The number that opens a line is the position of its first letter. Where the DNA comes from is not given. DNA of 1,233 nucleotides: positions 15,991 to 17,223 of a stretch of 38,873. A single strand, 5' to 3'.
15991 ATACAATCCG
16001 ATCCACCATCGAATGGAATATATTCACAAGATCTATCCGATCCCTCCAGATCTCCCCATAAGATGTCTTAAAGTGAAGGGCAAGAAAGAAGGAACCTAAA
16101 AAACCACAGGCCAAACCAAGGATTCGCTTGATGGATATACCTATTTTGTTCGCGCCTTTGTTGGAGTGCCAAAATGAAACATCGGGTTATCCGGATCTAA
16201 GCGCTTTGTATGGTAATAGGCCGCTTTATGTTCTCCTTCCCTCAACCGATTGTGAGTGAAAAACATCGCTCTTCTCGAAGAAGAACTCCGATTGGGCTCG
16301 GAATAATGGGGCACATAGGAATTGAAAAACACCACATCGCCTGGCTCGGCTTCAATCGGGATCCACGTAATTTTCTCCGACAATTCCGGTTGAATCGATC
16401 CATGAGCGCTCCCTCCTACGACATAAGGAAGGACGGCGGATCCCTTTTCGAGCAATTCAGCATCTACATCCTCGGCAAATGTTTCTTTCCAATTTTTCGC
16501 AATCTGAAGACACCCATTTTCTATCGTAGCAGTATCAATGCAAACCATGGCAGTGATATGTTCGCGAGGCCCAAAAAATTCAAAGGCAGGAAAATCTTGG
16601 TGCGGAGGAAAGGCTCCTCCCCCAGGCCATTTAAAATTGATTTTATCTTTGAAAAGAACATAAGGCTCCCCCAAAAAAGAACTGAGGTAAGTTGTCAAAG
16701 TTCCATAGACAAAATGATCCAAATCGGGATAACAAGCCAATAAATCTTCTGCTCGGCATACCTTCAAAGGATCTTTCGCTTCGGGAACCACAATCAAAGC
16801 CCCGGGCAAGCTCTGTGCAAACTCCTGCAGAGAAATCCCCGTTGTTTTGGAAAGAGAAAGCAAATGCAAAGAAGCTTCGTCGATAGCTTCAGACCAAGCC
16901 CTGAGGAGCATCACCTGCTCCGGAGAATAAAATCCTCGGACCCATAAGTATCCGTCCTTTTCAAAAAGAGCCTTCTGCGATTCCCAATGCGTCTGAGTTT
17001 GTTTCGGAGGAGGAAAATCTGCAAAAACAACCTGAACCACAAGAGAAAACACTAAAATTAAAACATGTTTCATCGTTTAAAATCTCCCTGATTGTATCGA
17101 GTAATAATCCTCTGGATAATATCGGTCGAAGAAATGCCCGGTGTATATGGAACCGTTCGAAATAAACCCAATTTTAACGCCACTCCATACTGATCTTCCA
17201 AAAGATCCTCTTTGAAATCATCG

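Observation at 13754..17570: Compact three-gene accessory module between lpxD and trpS: anchored cytidylyltransferase, exported PhyH dioxygenase and a 786-aa PLP-like orphan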

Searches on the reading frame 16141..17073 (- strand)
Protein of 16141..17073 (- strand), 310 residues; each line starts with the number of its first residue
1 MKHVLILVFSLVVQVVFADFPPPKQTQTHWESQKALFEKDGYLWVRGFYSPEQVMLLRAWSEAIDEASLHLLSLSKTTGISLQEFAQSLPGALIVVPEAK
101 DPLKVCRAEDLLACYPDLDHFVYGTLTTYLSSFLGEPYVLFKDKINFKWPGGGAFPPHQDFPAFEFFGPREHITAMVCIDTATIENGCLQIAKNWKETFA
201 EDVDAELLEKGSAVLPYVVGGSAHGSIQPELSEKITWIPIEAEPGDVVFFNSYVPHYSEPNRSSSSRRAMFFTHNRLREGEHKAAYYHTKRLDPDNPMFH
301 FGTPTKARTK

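Call 3: search_protein_families(library=pfam, proteins=[window:16141-17073:-], max_evalue=1)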
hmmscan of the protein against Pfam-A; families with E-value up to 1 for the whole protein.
window:16141-17073:- (310 aa): 3 families
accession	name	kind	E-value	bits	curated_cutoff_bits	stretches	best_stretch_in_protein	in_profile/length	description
PF05721.19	PhyH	-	1.2e-25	91.5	22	1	37-269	1-213/213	Phytanoyl-CoA dioxygenase (PhyH)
PF13759.12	2OG-FeII_Oxy_5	-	0.00019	22.2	27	1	228-272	56-100/101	Putative 2OG-Fe(II) oxygenase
PF13640.12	2OG-FeII_Oxy_3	-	0.09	14.2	27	1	152-270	9-93/98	2OG-Fe(II) oxygenase superfamily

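Call 4: search_protein_families(library=ncbifam, proteins=[window:16141-17073:-], max_evalue=1)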
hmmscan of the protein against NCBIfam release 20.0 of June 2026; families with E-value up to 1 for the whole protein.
window:16141-17073:- (310 aa): 3 families
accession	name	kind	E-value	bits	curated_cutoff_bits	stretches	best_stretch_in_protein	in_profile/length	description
NF052437.1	MPhHdxlPhnYGIM8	equivalog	4.6e-41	141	500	1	105-291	63-230/260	methylphosphonate hydroxylase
TIGR01762.1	chlorin-enz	subfamily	7.9e-06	25.4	226.3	1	172-273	133-244/288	chlorinating enzyme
NF045813.1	DxPntBtaHylase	equivalog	0.0085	15.4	550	1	231-270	201-240/285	1-deoxypentalenic acid 11-beta-hydroxylase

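Call 6: search_solved_structures(query=window:16141-17073:-, max_evalue=0.01, show_alignments=2)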
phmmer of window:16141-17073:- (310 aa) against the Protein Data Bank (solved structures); distinct sequences matched with E-value up to 0.01: 1.
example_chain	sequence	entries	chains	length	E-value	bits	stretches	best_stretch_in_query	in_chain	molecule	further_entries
2opw_A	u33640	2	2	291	9.1e-07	31.7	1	135-272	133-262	PHYHD1 protein | Phytanoyl-CoA dioxygenase domain-containing protein 1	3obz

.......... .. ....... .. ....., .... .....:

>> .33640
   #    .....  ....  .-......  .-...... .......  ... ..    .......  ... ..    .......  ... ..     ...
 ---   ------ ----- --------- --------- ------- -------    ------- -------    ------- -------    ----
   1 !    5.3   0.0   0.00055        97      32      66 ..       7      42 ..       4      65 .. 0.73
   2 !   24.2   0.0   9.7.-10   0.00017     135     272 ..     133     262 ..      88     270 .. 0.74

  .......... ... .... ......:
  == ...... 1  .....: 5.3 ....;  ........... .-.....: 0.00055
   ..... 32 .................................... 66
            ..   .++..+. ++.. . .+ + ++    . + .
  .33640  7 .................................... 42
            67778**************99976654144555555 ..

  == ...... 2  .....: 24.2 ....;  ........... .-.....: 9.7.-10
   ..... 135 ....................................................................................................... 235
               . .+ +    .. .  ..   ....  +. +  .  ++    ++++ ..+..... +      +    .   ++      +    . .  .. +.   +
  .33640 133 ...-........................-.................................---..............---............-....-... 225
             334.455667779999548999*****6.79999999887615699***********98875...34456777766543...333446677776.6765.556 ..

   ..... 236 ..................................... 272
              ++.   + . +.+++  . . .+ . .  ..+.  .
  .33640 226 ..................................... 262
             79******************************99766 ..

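Call 21: find_homologous_proteins(query=window:16141-17073:-, max_evalue=1e-10)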
Query window:16141-17073:- (310 aa): 334 proteins with E <= 1e-10 among 1909 candidates; the best 120 are listed.
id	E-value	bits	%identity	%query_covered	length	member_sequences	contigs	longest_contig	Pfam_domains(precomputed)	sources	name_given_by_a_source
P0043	1.7e-180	617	86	98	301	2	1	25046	PF05721.20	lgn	-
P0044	3.8e-172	590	82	100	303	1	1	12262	PF05721.20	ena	-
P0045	6.5e-168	576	79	100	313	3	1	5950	PF05721.20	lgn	-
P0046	9.9e-160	549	74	100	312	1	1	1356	PF05721.20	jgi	jgi:ectoine hydroxylase-related dioxygenase (phytanoyl-CoA dioxygenase family)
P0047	2.4e-150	518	78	91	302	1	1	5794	PF05721.20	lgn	-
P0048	7.0e-150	517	70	100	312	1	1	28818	PF05721.20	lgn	-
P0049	6.3e-149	514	70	98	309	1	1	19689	PF05721.20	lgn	-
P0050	1.7e-148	512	69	100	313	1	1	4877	PF05721.20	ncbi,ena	-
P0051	9.5e-148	510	68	100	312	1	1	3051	PF05721.20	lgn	-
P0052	2.6e-146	505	75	92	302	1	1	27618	PF05721.20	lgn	-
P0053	3.9e-146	504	70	98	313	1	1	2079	PF05721.20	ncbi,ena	-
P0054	1.1e-144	500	75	91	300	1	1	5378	PF05721.20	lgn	-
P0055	2.4e-144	499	72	92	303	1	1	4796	PF05721.20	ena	-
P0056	5.4e-141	488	68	98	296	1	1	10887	PF05721.20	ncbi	-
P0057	2.1e-139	482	67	93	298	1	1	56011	PF05721.20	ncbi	-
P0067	3.6e-132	459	67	91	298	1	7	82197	PF05721.20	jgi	jgi:2-aminoethylphosphonate dioxygenase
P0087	3.4e-126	439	61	99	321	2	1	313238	PF05721.20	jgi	-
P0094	7.9e-124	431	63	93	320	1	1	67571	PF05721.20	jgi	jgi:ectoine hydroxylase-related dioxygenase (phytanoyl-CoA dioxygenase family)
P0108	1.1e-121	424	58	99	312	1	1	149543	PF05721.20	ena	-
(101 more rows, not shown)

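Call 23: find_encoding_contigs(protein=P0043, flank=10000, max_places=2)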
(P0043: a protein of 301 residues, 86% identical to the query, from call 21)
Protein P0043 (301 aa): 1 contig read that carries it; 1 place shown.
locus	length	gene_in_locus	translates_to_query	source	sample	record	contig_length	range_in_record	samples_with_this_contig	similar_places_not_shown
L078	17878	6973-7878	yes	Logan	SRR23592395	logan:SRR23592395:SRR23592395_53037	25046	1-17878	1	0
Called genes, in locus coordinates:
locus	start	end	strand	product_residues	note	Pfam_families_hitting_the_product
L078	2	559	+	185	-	?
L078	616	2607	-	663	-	PF02129:Peptidase_S15, PF12146:Hydrolase_4 (faint), PF20434:BD-FAE, PF00326:Peptidase_S9, PF12697:Abhydrolase_6 (weak), PF01738:DLH (weak)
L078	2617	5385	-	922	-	PF00069:Pkinase, PF07714:PK_Tyr_Ser-Thr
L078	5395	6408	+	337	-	PF00579:tRNA-synt_1b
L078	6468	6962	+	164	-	PF01467:CTP_transf_like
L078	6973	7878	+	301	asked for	PF05721:PhyH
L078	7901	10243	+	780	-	-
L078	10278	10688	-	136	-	PF00583:Acetyltransf_1, PF13673:Acetyltransf_10, PF13508:Acetyltransf_7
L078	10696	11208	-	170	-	-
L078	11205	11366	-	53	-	-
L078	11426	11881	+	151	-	PF13560:HTH_31 (weak), PF01381:HTH_3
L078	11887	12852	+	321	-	PF02661:Fic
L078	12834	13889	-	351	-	PF04613:LpxD, PF25084:LbH_EIF2B (weak), PF25087:GMPPB_C, PF00132:Hexapep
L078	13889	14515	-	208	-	PF03938:OmpH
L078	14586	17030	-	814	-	PF08478:POTRA_1 (faint), PF07244:POTRA, PF08479:POTRA_2 (faint), PF07244:POTRA, PF01103:Omp85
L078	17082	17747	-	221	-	PF21176:RecR_HhH, PF01751:Toprim, PF13662:Toprim_4, PF21175:RecR_C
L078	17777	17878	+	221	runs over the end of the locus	PF13489:Methyltransf_23, PF07021:MetW, PF05175:MTS (weak), PF06325:PrmA (weak), PF13847:Methyltransf_31, PF08241:Methyltransf_11, PF08242:Methyltransf_12, PF13649:Methyltransf_25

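Call 24: find_encoding_contigs(protein=P0048, flank=10000, max_places=2)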
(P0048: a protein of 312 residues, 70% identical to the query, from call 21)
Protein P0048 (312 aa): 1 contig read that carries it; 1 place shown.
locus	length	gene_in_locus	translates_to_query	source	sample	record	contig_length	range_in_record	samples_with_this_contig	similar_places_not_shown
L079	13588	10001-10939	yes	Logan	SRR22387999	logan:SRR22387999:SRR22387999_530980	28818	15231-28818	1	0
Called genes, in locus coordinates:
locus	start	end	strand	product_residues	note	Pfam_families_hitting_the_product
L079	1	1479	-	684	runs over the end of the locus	PF10459:Peptidase_S46, PF13365:Trypsin_2 (faint)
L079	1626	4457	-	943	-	PF00133:tRNA-synt_1, PF09334:tRNA-synt_1g (weak), PF13603:tRNA-synt_1_2, PF00133:tRNA-synt_1, PF08264:Anticodon_1, PF10458:Val_tRNA-synt_C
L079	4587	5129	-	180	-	PF00293:NUDIX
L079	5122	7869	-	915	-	PF00069:Pkinase, PF07714:PK_Tyr_Ser-Thr, PF01636:APH (faint), PF14531:Kinase-like (weak)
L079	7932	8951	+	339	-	PF00579:tRNA-synt_1b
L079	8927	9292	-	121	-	-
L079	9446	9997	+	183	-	PF01467:CTP_transf_like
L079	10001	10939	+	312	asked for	PF05721:PhyH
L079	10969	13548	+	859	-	-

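Call 25: find_encoding_contigs(protein=P0087, flank=10000, max_places=2)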
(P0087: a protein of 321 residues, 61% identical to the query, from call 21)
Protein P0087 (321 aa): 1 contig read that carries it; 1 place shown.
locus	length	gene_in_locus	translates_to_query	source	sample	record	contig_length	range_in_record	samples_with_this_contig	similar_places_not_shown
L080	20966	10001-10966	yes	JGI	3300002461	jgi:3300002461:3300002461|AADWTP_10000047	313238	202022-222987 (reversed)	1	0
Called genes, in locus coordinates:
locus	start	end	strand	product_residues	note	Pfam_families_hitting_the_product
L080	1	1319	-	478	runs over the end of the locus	-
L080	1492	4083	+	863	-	PF00133:tRNA-synt_1, PF09334:tRNA-synt_1g, PF13603:tRNA-synt_1_2, PF08264:Anticodon_1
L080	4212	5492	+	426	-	PF04413:Glycos_transf_N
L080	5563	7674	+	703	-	PF00805:Pentapeptide (faint), PF13576:Pentapeptide_3 (weak), PF13599:Pentapeptide_4 (weak), PF00117:GATase, PF07722:Peptidase_C26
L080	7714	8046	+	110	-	-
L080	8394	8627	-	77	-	-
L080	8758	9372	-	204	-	PF01810:LysE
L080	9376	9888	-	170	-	PF01467:CTP_transf_like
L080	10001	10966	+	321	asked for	PF05721:PhyH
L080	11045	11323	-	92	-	-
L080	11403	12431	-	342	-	PF02322:Cyt_bd_oxida_II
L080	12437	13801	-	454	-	PF01654:Cyt_bd_oxida_I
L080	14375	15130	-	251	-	PF00535:Glycos_transf_2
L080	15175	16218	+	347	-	PF00478:IMPDH, PF01070:FMN_dh, PF00977:His_biosynth (faint), PF01645:Glu_synthase, PF03060:NMO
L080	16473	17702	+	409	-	PF01966:HD, PF19276:HD_assoc_2 (weak)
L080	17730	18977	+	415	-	PF03219:TLC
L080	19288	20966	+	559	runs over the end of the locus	PF00390:malic, PF03949:Malic_M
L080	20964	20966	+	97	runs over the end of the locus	-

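Call 34: find_related_loci(query=A2, collection=metagenome_contigs, flank=10000)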
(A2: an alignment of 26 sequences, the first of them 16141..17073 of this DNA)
Query A2 (310 aa) in metagenome_contigs; peptide patterns used: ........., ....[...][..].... (x = any residue, [..] = any of these).
440 stretches matched a pattern; 109 encode a relative of the query (tblastn E <= 1e-3); the best 80 are kept; 80 distinct loci.
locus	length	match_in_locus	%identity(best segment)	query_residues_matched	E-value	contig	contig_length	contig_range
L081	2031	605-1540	69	1-310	4e-163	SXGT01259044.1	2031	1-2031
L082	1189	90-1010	70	6-310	8e-164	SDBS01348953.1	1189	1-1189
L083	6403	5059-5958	63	13-310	7e-134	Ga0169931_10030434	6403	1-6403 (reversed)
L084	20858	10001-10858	62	23-310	1e-132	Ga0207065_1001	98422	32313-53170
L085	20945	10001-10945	61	5-310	9e-132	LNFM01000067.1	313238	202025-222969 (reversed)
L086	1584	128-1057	61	6-310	9e-143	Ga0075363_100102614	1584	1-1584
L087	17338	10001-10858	62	27-310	4e-128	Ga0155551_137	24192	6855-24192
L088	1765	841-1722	58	1-310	2e-133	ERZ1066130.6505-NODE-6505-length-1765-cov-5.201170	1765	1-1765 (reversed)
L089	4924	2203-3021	60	30-310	3e-120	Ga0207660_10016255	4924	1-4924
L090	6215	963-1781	60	30-310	1e-119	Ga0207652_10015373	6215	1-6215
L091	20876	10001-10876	57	1-310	2e-119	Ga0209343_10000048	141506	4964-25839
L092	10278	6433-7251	60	30-310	1e-119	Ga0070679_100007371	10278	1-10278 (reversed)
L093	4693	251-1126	57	1-310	2e-120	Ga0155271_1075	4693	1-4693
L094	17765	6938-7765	59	28-310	3e-119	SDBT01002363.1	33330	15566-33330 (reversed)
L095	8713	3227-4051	59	30-310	5e-119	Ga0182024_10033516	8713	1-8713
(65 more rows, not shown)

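Call 47: find_encoding_contigs(protein=P0049, flank=8000, max_places=1)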
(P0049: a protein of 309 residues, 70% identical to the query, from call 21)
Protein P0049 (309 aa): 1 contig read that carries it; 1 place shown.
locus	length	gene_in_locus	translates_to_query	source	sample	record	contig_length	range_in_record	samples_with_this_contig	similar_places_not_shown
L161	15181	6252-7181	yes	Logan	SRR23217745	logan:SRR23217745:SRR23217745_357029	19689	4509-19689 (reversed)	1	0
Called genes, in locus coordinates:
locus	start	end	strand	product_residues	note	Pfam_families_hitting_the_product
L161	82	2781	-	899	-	PF00069:Pkinase, PF07714:PK_Tyr_Ser-Thr, PF14531:Kinase-like (weak)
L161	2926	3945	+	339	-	PF00579:tRNA-synt_1b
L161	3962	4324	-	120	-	-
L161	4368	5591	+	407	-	PF04991:LicD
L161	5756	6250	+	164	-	PF01467:CTP_transf_like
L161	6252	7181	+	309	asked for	PF05721:PhyH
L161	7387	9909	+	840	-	-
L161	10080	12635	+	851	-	-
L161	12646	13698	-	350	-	PF04613:LpxD, PF25087:GMPPB_C, PF00132:Hexapep (weak), PF25084:LbH_EIF2B (faint), PF00132:Hexapep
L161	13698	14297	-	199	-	PF03938:OmpH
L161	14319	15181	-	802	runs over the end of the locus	PF07244:POTRA, PF08478:POTRA_1 (faint), PF08479:POTRA_2 (faint), PF07244:POTRA, PF01103:Omp85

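Call 48: find_encoding_contigs(protein=P0044, flank=8000, max_places=1)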
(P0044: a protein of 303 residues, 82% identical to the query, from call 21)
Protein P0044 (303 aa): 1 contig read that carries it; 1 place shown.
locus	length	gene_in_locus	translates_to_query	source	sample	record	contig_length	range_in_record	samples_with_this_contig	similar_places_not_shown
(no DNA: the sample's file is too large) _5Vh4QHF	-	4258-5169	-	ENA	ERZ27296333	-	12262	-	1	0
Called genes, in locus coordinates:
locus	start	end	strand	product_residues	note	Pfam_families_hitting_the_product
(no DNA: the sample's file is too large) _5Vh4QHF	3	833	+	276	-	?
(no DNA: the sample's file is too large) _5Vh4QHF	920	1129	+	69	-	-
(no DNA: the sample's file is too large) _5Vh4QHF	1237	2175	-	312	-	PF01476:LysM (faint)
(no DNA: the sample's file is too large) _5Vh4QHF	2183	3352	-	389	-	PF12171:zf-C2H2_jaz (faint)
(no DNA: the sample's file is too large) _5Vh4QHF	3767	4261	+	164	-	PF01467:CTP_transf_like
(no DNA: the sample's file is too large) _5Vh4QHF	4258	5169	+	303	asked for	PF05721:PhyH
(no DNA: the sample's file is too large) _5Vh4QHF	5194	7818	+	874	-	-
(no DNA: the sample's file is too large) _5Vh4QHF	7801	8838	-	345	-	PF04613:LpxD, PF25084:LbH_EIF2B (weak), PF25087:GMPPB_C, PF00132:Hexapep (weak)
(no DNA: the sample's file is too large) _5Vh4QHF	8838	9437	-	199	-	PF03938:OmpH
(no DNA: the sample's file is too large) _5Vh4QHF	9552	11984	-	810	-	PF07244:POTRA, PF08478:POTRA_1 (faint), PF08479:POTRA_2 (faint), PF07244:POTRA, PF01103:Omp85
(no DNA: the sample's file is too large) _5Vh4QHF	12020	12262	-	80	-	?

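Call 62: search_protein_families(library=ncbifam, proteins=[L161:4368-5591:+, L161:10080-12635:+], max_evalue=0.001)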
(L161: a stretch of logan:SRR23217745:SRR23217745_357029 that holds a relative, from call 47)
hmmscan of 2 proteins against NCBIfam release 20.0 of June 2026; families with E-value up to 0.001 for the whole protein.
L161:4368-5591:+ (407 aa): 1 family
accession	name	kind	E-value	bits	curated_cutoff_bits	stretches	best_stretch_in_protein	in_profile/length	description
NF045866.1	GGPL_Ptran_Mf1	equivalog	7.3e-12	45.9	225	1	210-257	4-51/240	diacylglycerol cholinephosphotransferase Mf1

L161:10080-12635:+ (851 aa): 0 families

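Call 82: find_encoding_contigs(protein=P0067, flank=7000, max_places=1)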
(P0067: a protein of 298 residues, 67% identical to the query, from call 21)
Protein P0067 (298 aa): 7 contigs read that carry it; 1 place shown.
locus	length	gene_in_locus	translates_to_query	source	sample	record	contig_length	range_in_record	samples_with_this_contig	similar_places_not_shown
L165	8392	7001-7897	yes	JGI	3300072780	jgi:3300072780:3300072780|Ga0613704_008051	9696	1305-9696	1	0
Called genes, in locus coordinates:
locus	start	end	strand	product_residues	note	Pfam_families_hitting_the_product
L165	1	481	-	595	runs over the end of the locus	?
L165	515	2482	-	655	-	PF02129:Peptidase_S15, PF01738:DLH, PF12146:Hydrolase_4 (faint), PF12697:Abhydrolase_6 (faint), PF20434:BD-FAE, PF00326:Peptidase_S9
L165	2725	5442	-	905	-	PF00069:Pkinase, PF01636:APH (faint), PF07714:PK_Tyr_Ser-Thr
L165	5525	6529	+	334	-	PF00579:tRNA-synt_1b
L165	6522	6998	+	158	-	PF01467:CTP_transf_like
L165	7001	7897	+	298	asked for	PF05721:PhyH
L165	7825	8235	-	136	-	-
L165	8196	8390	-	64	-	?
